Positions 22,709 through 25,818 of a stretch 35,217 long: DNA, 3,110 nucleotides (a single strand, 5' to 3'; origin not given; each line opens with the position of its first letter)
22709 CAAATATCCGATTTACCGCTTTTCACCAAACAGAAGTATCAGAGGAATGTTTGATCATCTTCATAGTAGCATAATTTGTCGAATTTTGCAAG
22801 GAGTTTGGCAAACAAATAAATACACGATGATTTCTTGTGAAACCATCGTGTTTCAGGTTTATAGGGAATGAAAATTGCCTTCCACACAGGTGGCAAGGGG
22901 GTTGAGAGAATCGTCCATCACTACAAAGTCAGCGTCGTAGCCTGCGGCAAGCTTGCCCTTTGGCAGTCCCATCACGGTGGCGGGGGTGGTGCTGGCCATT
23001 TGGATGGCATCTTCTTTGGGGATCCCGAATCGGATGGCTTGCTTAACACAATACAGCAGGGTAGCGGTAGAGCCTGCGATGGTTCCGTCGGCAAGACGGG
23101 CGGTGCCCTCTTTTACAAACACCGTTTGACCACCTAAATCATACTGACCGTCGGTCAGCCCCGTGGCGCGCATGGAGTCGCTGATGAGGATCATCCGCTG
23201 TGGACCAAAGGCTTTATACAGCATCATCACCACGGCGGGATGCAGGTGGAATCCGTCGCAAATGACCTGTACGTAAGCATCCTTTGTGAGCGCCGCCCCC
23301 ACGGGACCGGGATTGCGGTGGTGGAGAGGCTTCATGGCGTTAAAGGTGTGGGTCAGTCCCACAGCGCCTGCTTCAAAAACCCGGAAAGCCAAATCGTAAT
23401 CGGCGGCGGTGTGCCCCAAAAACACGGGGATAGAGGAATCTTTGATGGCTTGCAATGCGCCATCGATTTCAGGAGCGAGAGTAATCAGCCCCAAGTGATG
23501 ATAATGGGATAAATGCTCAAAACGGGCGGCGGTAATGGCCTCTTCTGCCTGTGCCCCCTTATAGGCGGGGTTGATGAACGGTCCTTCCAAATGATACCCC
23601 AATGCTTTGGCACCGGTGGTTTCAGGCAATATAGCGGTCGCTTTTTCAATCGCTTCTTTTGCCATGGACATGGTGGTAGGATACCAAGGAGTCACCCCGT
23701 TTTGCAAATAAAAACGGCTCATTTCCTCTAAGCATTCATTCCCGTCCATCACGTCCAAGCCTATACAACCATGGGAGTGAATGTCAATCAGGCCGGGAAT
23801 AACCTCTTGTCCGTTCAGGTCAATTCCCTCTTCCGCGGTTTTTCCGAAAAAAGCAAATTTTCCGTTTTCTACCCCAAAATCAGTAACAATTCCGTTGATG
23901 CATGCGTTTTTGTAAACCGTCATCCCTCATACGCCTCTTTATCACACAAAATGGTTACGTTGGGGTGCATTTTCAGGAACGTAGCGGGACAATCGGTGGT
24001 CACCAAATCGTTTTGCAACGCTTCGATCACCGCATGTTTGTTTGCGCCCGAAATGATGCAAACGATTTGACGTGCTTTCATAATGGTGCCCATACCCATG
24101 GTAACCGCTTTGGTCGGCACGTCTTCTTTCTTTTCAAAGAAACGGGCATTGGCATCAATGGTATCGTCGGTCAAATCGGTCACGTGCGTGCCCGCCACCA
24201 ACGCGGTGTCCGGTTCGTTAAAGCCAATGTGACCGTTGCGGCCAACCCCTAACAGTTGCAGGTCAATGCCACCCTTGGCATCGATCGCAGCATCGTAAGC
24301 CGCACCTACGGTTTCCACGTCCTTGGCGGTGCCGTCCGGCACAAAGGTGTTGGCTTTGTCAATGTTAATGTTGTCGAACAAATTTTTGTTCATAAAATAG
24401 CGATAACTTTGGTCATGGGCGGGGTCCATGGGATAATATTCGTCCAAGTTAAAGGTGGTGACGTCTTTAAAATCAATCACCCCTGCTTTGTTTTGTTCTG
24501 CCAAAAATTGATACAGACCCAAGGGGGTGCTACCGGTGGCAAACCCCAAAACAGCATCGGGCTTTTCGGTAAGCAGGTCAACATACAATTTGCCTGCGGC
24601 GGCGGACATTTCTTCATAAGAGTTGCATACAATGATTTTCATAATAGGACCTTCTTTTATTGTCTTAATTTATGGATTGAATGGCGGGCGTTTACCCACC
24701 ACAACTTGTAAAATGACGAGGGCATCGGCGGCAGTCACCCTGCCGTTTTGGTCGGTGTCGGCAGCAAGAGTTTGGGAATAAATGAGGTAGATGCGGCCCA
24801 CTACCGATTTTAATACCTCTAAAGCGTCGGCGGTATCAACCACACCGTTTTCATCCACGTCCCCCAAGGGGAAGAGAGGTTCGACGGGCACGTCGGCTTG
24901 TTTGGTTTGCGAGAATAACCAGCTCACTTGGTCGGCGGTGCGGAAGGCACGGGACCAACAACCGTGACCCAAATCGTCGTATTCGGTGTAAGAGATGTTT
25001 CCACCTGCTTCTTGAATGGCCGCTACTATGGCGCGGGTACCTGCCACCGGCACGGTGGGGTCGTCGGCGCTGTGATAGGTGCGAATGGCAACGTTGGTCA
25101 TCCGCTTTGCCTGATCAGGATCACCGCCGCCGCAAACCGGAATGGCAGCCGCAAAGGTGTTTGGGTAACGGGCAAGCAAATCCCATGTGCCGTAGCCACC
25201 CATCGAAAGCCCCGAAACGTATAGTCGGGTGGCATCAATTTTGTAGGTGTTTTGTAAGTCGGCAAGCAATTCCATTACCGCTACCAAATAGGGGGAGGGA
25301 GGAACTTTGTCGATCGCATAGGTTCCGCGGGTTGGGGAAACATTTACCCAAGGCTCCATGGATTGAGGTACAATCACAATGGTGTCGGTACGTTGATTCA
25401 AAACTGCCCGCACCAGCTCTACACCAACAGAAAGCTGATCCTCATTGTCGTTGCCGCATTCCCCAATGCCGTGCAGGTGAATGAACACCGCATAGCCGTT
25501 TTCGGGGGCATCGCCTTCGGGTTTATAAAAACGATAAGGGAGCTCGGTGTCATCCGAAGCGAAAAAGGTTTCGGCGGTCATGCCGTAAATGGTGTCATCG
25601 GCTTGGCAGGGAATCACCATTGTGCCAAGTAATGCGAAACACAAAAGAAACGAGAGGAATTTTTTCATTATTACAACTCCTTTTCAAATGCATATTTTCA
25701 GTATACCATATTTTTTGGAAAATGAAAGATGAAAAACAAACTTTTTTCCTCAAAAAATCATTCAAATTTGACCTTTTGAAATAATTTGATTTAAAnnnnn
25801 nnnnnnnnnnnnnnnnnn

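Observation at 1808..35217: Locus-level hypothesis: a dockerin-displayed system for a phosphorylated mannose/GlcNAc-containing glycan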

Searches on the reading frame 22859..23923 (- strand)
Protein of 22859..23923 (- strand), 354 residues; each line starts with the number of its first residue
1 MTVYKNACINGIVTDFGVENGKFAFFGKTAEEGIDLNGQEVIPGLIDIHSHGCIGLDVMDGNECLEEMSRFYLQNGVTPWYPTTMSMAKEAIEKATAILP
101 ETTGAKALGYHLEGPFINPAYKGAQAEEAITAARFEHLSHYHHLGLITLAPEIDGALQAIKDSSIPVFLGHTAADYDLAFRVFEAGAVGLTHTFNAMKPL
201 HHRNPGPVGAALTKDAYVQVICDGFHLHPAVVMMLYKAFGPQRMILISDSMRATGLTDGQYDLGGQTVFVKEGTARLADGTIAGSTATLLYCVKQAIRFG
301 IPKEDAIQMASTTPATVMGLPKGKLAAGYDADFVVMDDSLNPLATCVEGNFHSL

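Call 7: search_protein_families(library=pfam, proteins=[window:22859-23923:-], max_evalue=0.01)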
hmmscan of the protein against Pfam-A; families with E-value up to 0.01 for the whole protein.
window:22859-23923:- (354 aa): 2 families
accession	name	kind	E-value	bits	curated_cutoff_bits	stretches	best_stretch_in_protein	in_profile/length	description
PF01979.26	Amidohydro_1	-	1.6e-17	64.2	25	1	41-346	2-326/345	Amidohydrolase family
PF07969.17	Amidohydro_3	-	6e-13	49.5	29.7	2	303-338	409-446/472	Amidohydrolase family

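Call 15: search_protein_families(library=ncbifam, proteins=[window:22859-23923:-], max_evalue=0.001)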
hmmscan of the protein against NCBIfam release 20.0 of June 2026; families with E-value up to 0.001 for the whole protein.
window:22859-23923:- (354 aa): 36 families (the best 25 are shown)
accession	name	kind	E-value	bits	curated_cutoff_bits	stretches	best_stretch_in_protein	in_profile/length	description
TIGR00221.1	nagA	equivalog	1.8e-77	260.9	225.65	1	29-350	42-380/380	N-acetylglucosamine-6-phosphate deacetylase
NF008371.0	PRK11170.1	equivalog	3.2e-50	171.1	483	1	33-351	43-378/382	N-acetylglucosamine-6-phosphate deacetylase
TIGR03178.1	allantoinase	equivalog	1.2e-11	44.1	357.85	1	272-338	318-385/441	allantoinase AllB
NF004839.0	PRK06189.1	equivalog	2.4e-11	42.9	631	1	280-338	331-391/451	allantoinase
NF006689.0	PRK09237.1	equivalog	2.6e-10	39.4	371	1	13-78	22-87/383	amidohydrolase/deacetylase family metallohydrolase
TIGR01178.1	ade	equivalog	4.4e-10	38.6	472.5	1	289-339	264-315/552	adenine deaminase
NF011987.0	PRK15446.2-3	subfamily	9.3e-10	37.9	253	1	303-340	329-367/395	alpha-D-ribose 1-methylphosphonate 5-triphosphate diphosphatase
NF002668.0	PRK02382.1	equivalog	4.3e-08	32.3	452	1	292-338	325-372/436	dihydroorotase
TIGR02318.1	phosphono_phnM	equivalog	5.1e-08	32.2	390.55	0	301-339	320-359/376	phosphonate metabolism protein PhnM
NF006559.0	PRK09060.1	equivalog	2.1e-07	29.6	482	0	306-337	349-381/444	dihydroorotase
TIGR01224.1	hutI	equivalog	2.8e-07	29.7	298.15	0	21-53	11-50/377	imidazolonepropionase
NF011990.0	PRK15446.2-6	subfamily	4.1e-07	29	233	0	29-51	43-65/390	alpha-D-ribose 1-methylphosphonate 5-triphosphate diphosphatase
NF005759.0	PRK07583.1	equivalog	5.3e-07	28.7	403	0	299-337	358-397/438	cytosine deaminase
TIGR00857.1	pyrC_multi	subfamily_domain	5.5e-07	28.9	279.05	0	291-337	320-368/412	dihydroorotase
NF001541.2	PRK00369.1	equivalog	1.3e-06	27.2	310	1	282-337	290-345/400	dihydroorotase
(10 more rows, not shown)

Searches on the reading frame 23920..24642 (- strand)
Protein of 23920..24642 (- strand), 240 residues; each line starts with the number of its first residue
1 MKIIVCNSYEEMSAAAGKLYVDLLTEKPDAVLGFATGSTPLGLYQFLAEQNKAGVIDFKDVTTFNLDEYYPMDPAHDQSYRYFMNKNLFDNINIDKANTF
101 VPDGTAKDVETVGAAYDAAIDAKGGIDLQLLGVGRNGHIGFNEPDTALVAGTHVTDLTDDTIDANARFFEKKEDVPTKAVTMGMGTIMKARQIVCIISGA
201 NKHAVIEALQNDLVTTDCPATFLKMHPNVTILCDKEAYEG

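Call 7: search_protein_families(library=pfam, proteins=[window:23920-24642:-], max_evalue=0.01)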
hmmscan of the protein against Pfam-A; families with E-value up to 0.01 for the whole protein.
window:23920-24642:- (240 aa): 1 family
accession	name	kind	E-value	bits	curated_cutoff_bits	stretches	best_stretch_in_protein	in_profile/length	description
PF01182.26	Glucosamine_iso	-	1.9e-21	77.4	27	1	21-225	19-218/225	Glucosamine-6-phosphate isomerases/6-phosphogluconolactonase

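Call 15: search_protein_families(library=ncbifam, proteins=[window:23920-24642:-], max_evalue=0.001)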
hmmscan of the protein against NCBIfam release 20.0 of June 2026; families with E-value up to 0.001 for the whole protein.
window:23920-24642:- (240 aa): 8 families
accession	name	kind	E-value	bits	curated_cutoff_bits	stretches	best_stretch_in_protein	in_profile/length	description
NF001684.0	PRK00443.1-4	subfamily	1e-85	287.4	326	1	1-237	1-237/260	glucosamine-6-phosphate deaminase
TIGR00502.1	nagB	equivalog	2.8e-77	259.6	236.9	1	1-237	1-243/259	glucosamine-6-phosphate deaminase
NF001682.0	PRK00443.1-1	equivalog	2.2e-65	220.6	528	1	1-238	1-231/262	glucosamine-6-phosphate deaminase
NF002557.0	PRK02122.1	subfamily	7.5e-64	216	384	1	26-237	58-271/653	glucosamine-6-phosphate deaminase-like protein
NF007291.0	PRK09762.1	equivalog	2.7e-47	161.4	271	1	2-235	5-235/236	galactosamine-6-phosphate isomerase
NF001685.0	PRK00443.1-5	equivalog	9.5e-47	159.5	513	1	30-236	35-242/266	glucosamine-6-phosphate deaminase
NF009022.0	PRK12358.1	equivalog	2.9e-34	118.6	247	1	1-237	1-233/239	glucosamine-6-phosphate deaminase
TIGR01198.1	pgl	equivalog_domain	6.3e-20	71.7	124.45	1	20-238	20-231/234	6-phosphogluconolactonase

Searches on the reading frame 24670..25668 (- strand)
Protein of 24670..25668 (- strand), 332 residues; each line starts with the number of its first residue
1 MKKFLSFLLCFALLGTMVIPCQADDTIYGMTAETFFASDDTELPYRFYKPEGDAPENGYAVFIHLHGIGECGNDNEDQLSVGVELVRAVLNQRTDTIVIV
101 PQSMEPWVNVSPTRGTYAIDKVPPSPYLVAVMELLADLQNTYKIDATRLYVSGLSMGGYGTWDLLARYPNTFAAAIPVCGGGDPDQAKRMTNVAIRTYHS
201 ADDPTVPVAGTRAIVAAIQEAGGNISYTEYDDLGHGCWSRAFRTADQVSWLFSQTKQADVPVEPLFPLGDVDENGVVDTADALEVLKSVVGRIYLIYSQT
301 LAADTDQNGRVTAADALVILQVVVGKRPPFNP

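Call 7: search_protein_families(library=pfam, proteins=[window:24670-25668:-], max_evalue=0.01)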
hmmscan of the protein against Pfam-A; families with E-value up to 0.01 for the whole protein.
window:24670-25668:- (332 aa): 6 families
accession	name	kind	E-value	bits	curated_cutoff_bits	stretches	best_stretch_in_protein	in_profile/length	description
PF00326.27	Peptidase_S9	-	6.2e-09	36.1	22.6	1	135-183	52-100/213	Prolyl oligopeptidase family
PF00404.24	Dockerin_1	-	1.7e-07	31.7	22.9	1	268-319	1-52/57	Dockerin type I domain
PF00756.26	Esterase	-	6.2e-05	23.3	22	1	42-177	7-145/251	Putative esterase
PF02230.22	Abhydrolase_2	-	7.2e-05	23.2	23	1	137-245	95-209/217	Phospholipase/Carboxylesterase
PF12146.15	Hydrolase_4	-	0.0026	17.5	27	0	135-179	66-108/239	Serine aminopeptidase, S33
PF10503.15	Esterase_PHB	-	0.0029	17.3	23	1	44-175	2-125/219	Esterase PHB depolymerase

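Call 15: search_protein_families(library=ncbifam, proteins=[window:24670-25668:-], max_evalue=0.001)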
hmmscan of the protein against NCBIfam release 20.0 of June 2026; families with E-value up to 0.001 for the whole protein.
window:24670-25668:- (332 aa): 4 families
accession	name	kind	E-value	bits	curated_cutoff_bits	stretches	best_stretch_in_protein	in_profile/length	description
NF050058.1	e_dPHAscl_type1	hypoth_equivalog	2.3e-14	53.5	150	1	36-181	1-138/276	extracellular catalytic domain type 1 short-chain-length polyhydroxyalkanoate depolymerase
TIGR01840.1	esterase_phb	subfamily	6.8e-11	42.1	107.85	1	130-194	78-141/213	PHB depolymerase family esterase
NF050057.1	e_dPHAmcl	equivalog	2.4e-05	23.8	270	1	46-175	34-166/252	extracellular medium-chain-length polyhydroxyalkanoate depolymerase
NF005757.0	PRK07581.1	subfamily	0.00066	18.6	332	0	136-186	114-163/339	hypothetical protein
